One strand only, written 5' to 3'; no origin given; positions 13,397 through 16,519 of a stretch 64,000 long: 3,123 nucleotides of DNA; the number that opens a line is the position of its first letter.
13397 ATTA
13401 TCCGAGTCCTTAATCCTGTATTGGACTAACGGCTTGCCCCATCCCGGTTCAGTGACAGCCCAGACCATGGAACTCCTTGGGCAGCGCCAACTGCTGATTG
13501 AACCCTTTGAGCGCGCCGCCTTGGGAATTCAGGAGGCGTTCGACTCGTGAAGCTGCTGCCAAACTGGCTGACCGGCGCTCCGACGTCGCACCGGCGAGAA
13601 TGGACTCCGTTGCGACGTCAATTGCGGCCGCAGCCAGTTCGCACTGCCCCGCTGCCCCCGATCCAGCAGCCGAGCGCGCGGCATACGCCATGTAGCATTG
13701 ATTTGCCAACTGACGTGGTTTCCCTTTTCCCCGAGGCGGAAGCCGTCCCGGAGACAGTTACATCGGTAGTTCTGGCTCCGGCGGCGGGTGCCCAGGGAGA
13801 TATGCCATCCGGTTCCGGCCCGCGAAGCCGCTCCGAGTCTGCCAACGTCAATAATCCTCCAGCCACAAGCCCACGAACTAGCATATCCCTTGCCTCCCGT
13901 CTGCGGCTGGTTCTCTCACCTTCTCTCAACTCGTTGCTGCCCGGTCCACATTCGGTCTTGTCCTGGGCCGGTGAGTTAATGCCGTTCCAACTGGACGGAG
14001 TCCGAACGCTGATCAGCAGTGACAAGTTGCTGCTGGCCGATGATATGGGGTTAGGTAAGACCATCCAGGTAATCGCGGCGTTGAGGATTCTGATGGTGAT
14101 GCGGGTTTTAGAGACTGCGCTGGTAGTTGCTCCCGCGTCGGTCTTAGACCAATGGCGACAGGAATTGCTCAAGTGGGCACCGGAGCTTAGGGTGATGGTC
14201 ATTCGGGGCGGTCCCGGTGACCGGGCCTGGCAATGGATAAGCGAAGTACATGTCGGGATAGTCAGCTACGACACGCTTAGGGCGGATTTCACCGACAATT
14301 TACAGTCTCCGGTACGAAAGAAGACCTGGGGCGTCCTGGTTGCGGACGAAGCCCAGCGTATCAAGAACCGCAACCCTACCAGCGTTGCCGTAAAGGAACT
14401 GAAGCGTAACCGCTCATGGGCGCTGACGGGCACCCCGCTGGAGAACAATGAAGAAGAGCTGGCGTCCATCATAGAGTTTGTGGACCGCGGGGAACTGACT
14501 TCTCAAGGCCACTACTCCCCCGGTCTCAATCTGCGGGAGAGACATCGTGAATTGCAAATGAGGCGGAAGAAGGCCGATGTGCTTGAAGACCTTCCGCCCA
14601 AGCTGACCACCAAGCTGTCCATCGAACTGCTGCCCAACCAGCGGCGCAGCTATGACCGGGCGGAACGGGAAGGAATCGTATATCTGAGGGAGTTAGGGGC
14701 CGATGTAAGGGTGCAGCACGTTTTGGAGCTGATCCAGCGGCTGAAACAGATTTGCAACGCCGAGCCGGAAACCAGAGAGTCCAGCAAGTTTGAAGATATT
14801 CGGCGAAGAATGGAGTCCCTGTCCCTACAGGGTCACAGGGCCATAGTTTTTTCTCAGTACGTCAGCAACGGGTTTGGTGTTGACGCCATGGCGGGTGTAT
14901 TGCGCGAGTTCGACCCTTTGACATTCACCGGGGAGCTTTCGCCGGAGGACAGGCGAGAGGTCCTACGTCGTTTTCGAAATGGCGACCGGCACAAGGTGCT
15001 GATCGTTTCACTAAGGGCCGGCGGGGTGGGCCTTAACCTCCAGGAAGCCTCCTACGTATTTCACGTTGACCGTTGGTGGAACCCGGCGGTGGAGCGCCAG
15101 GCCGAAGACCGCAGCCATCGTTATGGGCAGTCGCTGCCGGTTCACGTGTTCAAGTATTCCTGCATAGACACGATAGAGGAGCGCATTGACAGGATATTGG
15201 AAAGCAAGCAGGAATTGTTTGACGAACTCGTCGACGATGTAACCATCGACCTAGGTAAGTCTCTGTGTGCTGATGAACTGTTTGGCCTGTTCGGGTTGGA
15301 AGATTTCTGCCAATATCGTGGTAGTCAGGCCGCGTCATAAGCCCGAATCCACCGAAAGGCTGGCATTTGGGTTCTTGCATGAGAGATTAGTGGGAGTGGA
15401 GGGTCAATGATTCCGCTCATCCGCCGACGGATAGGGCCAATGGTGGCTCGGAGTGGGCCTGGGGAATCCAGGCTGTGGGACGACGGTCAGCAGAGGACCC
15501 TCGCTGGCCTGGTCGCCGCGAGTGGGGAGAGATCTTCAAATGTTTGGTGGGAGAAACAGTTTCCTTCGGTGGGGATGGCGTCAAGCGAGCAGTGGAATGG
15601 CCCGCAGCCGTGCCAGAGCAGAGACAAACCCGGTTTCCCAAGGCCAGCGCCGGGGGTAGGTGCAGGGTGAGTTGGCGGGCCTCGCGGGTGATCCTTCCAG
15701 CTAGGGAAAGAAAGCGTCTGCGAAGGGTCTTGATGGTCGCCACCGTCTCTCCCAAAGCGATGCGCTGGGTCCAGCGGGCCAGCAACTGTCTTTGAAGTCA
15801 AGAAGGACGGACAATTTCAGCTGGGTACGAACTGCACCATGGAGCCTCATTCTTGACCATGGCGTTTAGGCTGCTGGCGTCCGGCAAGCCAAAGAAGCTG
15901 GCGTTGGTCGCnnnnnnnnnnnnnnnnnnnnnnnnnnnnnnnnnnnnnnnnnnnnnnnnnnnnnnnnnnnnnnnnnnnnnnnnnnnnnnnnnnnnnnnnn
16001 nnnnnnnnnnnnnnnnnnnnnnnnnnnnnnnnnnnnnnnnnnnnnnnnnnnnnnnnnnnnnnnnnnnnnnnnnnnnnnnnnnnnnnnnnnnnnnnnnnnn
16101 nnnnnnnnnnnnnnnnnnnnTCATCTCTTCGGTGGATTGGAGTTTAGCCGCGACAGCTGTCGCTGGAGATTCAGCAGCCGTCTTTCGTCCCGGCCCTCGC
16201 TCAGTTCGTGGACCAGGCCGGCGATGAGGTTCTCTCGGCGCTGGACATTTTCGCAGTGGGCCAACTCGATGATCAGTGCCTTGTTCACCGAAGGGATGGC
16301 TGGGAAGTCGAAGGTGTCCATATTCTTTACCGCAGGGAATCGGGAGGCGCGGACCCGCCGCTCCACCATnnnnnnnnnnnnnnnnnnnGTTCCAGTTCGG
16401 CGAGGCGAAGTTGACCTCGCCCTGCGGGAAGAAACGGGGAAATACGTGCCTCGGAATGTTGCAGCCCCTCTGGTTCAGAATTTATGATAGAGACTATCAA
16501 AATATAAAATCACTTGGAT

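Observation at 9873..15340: Coupled 5-gene operon: BrxD-like ATPase, dead paralog, SNF2 helicase and two unknowns, with no methylase, PglZ or nuclease. Candidate undescribed defence/DNA-processing system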

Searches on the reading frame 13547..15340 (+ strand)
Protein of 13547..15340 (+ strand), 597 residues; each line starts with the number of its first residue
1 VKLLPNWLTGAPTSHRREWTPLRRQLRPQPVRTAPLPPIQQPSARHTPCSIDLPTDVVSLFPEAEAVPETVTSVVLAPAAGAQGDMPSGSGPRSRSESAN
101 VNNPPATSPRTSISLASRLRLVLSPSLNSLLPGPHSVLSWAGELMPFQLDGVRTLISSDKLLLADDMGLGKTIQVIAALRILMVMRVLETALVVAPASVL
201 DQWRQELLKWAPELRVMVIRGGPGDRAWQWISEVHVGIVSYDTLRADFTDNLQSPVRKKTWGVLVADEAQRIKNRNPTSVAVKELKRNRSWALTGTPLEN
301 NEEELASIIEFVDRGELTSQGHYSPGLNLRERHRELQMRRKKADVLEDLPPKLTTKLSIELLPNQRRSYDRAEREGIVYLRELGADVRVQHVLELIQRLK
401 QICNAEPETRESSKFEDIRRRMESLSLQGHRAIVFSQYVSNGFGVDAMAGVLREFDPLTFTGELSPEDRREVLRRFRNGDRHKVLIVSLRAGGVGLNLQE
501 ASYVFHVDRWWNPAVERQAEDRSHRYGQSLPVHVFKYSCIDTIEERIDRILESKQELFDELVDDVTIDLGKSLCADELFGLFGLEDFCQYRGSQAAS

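Call 3: search_protein_families(library=pfam, proteins=[window:13547-15340:+], max_evalue=0.1)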
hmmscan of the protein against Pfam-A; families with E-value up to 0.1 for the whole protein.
window:13547-15340:+ (597 aa): 5 families
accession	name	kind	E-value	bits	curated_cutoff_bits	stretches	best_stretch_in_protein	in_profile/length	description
PF00176.29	SNF2-rel_dom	-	7.3e-44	150.4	24.9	1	149-406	3-288/290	SNF2-related domain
PF00271.37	Helicase_C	-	5.6e-19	68.9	23.5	1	418-527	6-110/110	Helicase conserved C-terminal domain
PF04851.21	ResIII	-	3.2e-06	27.6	22.5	1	159-297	24-162/164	Type III restriction enzyme, res subunit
PF00270.35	DEAD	-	1.4e-05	25.3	26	1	146-297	2-160/167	DEAD/DEAH box helicase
PF18766.7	SWI2_SNF2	-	0.086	12.9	26.7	0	257-304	115-162/221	SWI2/SNF2 ATPase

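Call 4: search_protein_families(library=padloc, proteins=[window:13547-15340:+], max_evalue=0.1)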
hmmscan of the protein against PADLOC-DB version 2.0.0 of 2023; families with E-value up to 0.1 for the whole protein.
window:13547-15340:+ (597 aa): 40 families (the best 25 are shown)
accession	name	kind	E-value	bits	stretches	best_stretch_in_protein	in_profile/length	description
PDLC00633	ZorD1|ZorD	-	2.9e-74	248.7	1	142-562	442-885/908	"SWI2/SNF2 helicase, Mrr-like nuclease"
PDLC02845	DpdE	-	4.1e-62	208.4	1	144-562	844-1273/1293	DpdE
PDLC02842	DpdE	-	2.1e-60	202.6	1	162-566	724-1155/1176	DpdE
PDLC02851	DpdE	-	1.2e-59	200.1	1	139-582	593-1054/1055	DpdE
PDLC00631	ZorD1|ZorD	-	3.8e-54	181.9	2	143-405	441-731/1071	"SWI2/SNF2 helicase, Mrr-like nuclease"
PDLC00632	ZorD1|ZorD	-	1.1e-52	177.2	2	229-569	711-1086/1101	"SWI2/SNF2 helicase, Mrr-like nuclease"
PDLC02849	DpdE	-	4.9e-51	171.8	1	163-564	424-835/857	DpdE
PDLC00629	ZorD1|ZorD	-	2.9e-50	169.2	2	239-536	610-923/1012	"SWI2/SNF2 helicase, Mrr-like nuclease"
PDLC00628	ZorD1|ZorD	-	9.3e-49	164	1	146-564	515-967/1171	"SWI2/SNF2 helicase, Mrr-like nuclease"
PDLC02850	DpdE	-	3.4e-47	159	1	141-581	802-1259/1282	DpdE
PDLC00634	ZorD1|ZorD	-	9.7e-47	157.3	1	161-535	517-934/1208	"SWI2/SNF2 helicase, Mrr-like nuclease"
PDLC02627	DrmD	-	8.2e-38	128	1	148-565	308-701/748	DrmD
PDLC02852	DpdE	-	1.6e-35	120.3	1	144-562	466-857/905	DpdE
PDLC00627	ZorD1|ZorD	-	7e-33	111.6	3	467-566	890-993/1006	"SWI2/SNF2 helicase, Mrr-like nuclease"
PDLC02854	DpdE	-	2.8e-29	99.6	2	230-561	698-1061/1083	DpdE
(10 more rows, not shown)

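Call 5: search_protein_families(library=ncbifam, proteins=[window:13547-15340:+], max_evalue=0.1)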
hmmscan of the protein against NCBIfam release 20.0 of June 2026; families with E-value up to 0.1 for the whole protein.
window:13547-15340:+ (597 aa): 12 families
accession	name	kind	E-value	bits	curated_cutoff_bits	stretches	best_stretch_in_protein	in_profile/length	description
NF058637.1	helic_SCO1167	equivalog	5.8e-73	246.4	1200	1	162-564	492-912/932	SCO1167/SCO6262 family helicase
NF053675.1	pilus_reg_Snf2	equivalog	4.5e-71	240.2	1100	1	143-564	584-1010/1029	pilus expression-regulating Snf2 family helicase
NF041790.1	anti-phage_ZorD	equivalog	3.7e-39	134.4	1500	2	229-535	699-1033/1035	type I Zorya anti-phage system protein ZorD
NF041062.1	DpdE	equivalog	2.1e-21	75.7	500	2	135-314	145-314/1048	protein DpdE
NF038318.1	DISARM_DrmD_b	equivalog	5.3e-20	71.1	950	2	144-315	30-208/868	DISARM system SNF2-like helicase DrmD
NF038317.1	DISARM_DrmD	equivalog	5.2e-19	68.1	610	2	144-345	108-328/1021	DISARM system SNF2-like helicase DrmD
NF042964.1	phospholipD_antiphage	equivalog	1.9e-16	59.6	1100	2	159-283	250-382/895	phospholipase D-like domain-containing anti-phage protein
NF003426.0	PRK04914.1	equivalog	2e-05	23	576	1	160-273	172-286/959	RNA polymerase-associated protein RapA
NF045503.1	repair_heli_XPB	equivalog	6.5e-05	21.7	610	0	428-506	417-487/548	DNA repair helicase XPB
NF008170.0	PRK10917.2-4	equivalog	0.0022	15.9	975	1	162-218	425-480/826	ATP-dependent DNA helicase RecG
NF008744.0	PRK11776.1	equivalog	0.017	13.7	524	0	453-528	265-338/460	ATP-dependent RNA helicase DbpA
NF053631.1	RNA_helic_CshA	equivalog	0.031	13.2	646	1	408-508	218-313/434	degradosome RNA helicase CshA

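Call 50: search_solved_structures(query=window:13547-15340:+, max_evalue=1e-10)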
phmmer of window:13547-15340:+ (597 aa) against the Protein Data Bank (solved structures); distinct sequences matched with E-value up to 1e-10: 81 (the best 60 are shown).
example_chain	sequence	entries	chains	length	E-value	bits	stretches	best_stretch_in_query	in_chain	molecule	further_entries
1z63_A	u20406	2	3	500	1.2e-57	199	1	143-563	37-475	Helicase of the snf2/rad54 family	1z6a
6ne3_W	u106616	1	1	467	1.3e-46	162.6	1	137-557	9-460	SWI/SNF-related matrix-associated actin-dependent regulator of chromatin subfamily A membe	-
8v4y_W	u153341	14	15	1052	5.1e-45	157.4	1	136-558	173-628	SWI/SNF-related matrix-associated actin-dependent regulator of chromatin subfamily A membe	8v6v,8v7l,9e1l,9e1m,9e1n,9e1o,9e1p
6jyl_K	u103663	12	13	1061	1.1e-42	149.6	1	142-561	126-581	ISWI chromatin-remodeling complex ATPase ISW1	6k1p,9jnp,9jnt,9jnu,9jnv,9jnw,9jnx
7x3t_V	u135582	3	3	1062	1.1e-42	149.6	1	142-561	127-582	ISWI chromatin-remodeling complex ATPase ISW1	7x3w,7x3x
6iro_L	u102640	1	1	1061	1.1e-42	149.6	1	142-561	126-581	ISWI chromatin-remodeling complex ATPase ISW1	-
9lj2_K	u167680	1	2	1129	1.2e-42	149.5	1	142-561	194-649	ISWI chromatin-remodeling complex ATPase ISW1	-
5jxr_A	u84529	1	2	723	5.8e-41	144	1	142-562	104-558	Chromatin-remodeling complex ATPase-like protein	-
6gej_M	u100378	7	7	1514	1.1e-40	143.1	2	414-580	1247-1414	Helicase SWR1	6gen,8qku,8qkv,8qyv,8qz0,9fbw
9b1d_A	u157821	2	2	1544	1.1e-40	143.1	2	414-580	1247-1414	Helicase SWR1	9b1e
6vz4_K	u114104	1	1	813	3.2e-40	141.5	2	141-312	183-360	Nuclear protein STH1/NPS1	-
6vzg_K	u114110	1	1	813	3.3e-40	141.5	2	141-312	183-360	Nuclear protein STH1/NPS1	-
6iy2_O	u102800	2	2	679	9e-40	140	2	141-312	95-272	Transcription regulatory protein SNF2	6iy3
5x0x_O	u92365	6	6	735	1.2e-39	139.6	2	141-312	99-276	Transcription regulatory protein SNF2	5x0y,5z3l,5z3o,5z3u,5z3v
6k15_J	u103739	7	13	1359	2.1e-39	138.8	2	141-312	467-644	Nuclear protein STH1/NPS1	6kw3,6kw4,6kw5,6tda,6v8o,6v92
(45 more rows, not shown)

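Call 59: search_protein_families(library=phrogs, proteins=[window:13547-15340:+], max_evalue=0.01)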
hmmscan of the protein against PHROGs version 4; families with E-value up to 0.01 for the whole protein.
window:13547-15340:+ (597 aa): 9 families
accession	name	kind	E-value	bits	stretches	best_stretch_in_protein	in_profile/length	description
phrog_62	-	DNA, RNA and nucleotide metabolism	1.8e-92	311.8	1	135-565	688-1136/1881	DNA helicase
phrog_29996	-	unknown function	1.3e-55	189.9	1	161-559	745-1161/1189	-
phrog_23807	-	unknown function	9.6e-17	61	2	427-563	527-667/1053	-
phrog_16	-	DNA, RNA and nucleotide metabolism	7.9e-11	41.9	1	143-486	272-547/986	DNA helicase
phrog_1685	-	unknown function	3.5e-08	32.1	1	478-559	1464-1546/2278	-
phrog_11801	-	other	8.8e-08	30.7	1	143-219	866-943/2269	DNA methyltransferase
phrog_11354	-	unknown function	5.9e-06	27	1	467-571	10-114/116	-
phrog_24008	-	DNA, RNA and nucleotide metabolism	5.8e-05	22.1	1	144-311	481-647/1006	helicase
phrog_26785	-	unknown function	0.00026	20.1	0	144-206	250-314/1087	-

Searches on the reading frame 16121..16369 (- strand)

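Call 42: search_protein_families(library=pfam, proteins=[window:16121-16369:-], max_evalue=0.001)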
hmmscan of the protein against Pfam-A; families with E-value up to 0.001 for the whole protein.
window:16121-16369:- (82 aa): 1 family
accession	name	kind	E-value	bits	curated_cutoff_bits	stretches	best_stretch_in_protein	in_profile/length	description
PF01695.23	IstB_IS21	-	3.7e-06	27.1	24.1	1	2-49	49-96/238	IstB-like ATP binding protein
